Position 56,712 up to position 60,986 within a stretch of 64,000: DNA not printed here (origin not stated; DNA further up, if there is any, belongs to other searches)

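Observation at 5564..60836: Genome-wide habit of in-frame 15/18/21/30-bp minisatellites in housekeeping genes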

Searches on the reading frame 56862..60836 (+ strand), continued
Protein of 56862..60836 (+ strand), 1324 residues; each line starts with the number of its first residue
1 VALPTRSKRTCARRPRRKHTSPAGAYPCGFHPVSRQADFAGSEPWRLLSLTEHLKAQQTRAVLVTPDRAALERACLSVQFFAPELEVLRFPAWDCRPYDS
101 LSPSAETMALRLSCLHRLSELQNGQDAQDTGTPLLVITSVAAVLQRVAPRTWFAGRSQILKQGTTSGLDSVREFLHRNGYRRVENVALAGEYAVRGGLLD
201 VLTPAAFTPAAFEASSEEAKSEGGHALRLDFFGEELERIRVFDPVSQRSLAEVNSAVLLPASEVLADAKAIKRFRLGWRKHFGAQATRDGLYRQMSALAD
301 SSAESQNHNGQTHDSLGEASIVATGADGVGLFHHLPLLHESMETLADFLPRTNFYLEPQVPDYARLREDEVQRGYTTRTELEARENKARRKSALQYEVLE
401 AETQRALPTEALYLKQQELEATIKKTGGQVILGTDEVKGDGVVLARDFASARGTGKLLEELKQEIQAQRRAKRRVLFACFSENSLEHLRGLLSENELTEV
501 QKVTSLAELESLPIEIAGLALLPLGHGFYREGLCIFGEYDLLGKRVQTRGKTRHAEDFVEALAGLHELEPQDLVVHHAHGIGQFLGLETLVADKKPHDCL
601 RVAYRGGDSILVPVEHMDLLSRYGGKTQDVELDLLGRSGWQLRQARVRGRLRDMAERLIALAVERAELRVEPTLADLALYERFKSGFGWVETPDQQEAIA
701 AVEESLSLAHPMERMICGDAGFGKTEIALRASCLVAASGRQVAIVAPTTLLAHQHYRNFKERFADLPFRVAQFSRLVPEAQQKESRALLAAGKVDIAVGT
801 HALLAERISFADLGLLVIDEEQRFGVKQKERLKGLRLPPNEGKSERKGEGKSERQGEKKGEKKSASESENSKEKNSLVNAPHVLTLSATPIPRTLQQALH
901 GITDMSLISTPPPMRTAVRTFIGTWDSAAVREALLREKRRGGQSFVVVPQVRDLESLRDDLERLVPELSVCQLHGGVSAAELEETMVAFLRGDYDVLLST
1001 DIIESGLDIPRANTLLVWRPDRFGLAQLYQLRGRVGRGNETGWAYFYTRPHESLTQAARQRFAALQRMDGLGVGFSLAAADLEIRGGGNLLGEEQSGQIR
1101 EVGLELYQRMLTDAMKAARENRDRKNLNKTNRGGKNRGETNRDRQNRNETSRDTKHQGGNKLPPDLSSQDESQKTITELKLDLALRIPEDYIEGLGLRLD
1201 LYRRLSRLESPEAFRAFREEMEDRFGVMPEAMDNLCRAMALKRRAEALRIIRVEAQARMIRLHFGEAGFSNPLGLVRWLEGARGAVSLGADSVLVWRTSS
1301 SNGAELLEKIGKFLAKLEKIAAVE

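Call 35: search_solved_structures(query=window:56958-60836:+, show_alignments=1, max_evalue=1e-50)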
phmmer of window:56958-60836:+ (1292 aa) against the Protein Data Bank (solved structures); distinct sequences matched with E-value up to 1e-50: 10.
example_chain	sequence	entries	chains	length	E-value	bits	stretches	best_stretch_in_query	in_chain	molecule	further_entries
6x26_A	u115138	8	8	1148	1.5e-167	562.6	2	850-1091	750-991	Transcription-repair-coupling factor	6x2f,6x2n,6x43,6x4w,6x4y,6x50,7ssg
2eyq_A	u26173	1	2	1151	1.6e-167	562.6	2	850-1091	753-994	Transcription-repair coupling factor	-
9n07_A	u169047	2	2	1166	1.7e-167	562.5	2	850-1091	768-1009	Transcription-repair-coupling factor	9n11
6xeo_A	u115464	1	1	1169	1.7e-167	562.5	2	850-1091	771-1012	Transcription-repair-coupling factor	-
6ac6_A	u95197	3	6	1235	5.6e-139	468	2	850-1094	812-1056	Mycobacterium smegmatis Mfd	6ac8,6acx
6aca_A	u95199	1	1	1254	4.6e-135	455.1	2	850-1088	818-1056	Mycobacterium tuberculosis Mfd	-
13jq_A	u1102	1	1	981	1.1e-133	450.5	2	851-1087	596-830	Transcription-repair-coupling factor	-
6m6a_M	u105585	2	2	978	5e-133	448.3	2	851-1087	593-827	Transcription-repair-coupling factor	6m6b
1gm5_A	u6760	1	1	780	2e-63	217.8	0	851-1076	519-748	RECG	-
9wm0_A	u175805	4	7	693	3.2e-60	207.2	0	848-1092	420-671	ATP-dependent DNA helicase RecG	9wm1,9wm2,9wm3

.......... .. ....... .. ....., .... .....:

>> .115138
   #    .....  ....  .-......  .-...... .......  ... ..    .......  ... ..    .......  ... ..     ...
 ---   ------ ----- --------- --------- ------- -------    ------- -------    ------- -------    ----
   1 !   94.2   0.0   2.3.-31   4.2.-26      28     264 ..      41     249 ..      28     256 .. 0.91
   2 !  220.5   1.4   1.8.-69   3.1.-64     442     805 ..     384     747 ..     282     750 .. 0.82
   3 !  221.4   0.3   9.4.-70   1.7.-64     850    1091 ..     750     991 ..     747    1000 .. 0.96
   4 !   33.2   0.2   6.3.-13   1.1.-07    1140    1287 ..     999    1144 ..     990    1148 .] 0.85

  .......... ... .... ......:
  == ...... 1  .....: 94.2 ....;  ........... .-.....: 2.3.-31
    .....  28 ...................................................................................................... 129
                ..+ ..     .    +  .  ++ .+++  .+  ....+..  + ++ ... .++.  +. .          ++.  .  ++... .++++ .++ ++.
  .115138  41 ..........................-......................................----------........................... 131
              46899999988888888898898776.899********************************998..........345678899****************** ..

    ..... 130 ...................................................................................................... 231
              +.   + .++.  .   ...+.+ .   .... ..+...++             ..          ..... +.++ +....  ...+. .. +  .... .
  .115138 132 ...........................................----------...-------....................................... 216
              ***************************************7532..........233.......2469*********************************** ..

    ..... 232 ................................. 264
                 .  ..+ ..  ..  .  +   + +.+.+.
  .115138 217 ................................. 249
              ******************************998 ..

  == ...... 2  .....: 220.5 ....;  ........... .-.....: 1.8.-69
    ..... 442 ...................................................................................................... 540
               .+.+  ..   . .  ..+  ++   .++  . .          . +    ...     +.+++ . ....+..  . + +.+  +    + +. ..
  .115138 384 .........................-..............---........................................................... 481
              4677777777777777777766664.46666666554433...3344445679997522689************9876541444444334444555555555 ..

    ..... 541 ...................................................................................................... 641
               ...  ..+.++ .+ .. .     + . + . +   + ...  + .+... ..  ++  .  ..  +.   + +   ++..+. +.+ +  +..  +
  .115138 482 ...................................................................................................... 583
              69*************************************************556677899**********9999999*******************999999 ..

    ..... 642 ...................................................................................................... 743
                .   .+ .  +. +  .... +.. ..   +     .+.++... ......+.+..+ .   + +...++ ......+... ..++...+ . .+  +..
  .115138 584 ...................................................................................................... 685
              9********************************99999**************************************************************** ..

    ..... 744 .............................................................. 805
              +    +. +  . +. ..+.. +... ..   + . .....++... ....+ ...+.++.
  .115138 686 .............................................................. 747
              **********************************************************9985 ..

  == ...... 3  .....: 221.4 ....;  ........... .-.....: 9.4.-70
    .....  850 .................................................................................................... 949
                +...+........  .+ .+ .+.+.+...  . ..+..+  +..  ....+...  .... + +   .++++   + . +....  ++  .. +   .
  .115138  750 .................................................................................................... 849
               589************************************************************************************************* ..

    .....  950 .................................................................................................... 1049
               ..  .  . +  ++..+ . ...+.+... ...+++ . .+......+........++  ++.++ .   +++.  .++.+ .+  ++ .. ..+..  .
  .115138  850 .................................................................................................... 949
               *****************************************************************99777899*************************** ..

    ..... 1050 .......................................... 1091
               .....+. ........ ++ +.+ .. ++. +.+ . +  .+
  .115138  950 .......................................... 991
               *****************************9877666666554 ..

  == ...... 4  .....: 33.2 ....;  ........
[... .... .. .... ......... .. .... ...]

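Call 74: search_protein_families(library=ncbifam, proteins=[L092:6724-8919:-], max_evalue=0.001)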
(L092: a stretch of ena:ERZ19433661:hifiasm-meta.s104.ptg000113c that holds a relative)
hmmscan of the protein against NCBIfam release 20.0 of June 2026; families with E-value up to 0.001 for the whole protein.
L092:6724-8919:- (731 aa): 2 families
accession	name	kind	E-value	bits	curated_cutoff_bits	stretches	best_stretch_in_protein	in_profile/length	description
TIGR00211.2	glyS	equivalog_domain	2.6e-79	267.5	300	2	307-714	311-684/684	glycine--tRNA ligase subunit beta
NF011499.0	PRK14908.1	equivalog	5.5e-54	184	1244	2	307-714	623-996/998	glycine--tRNA ligase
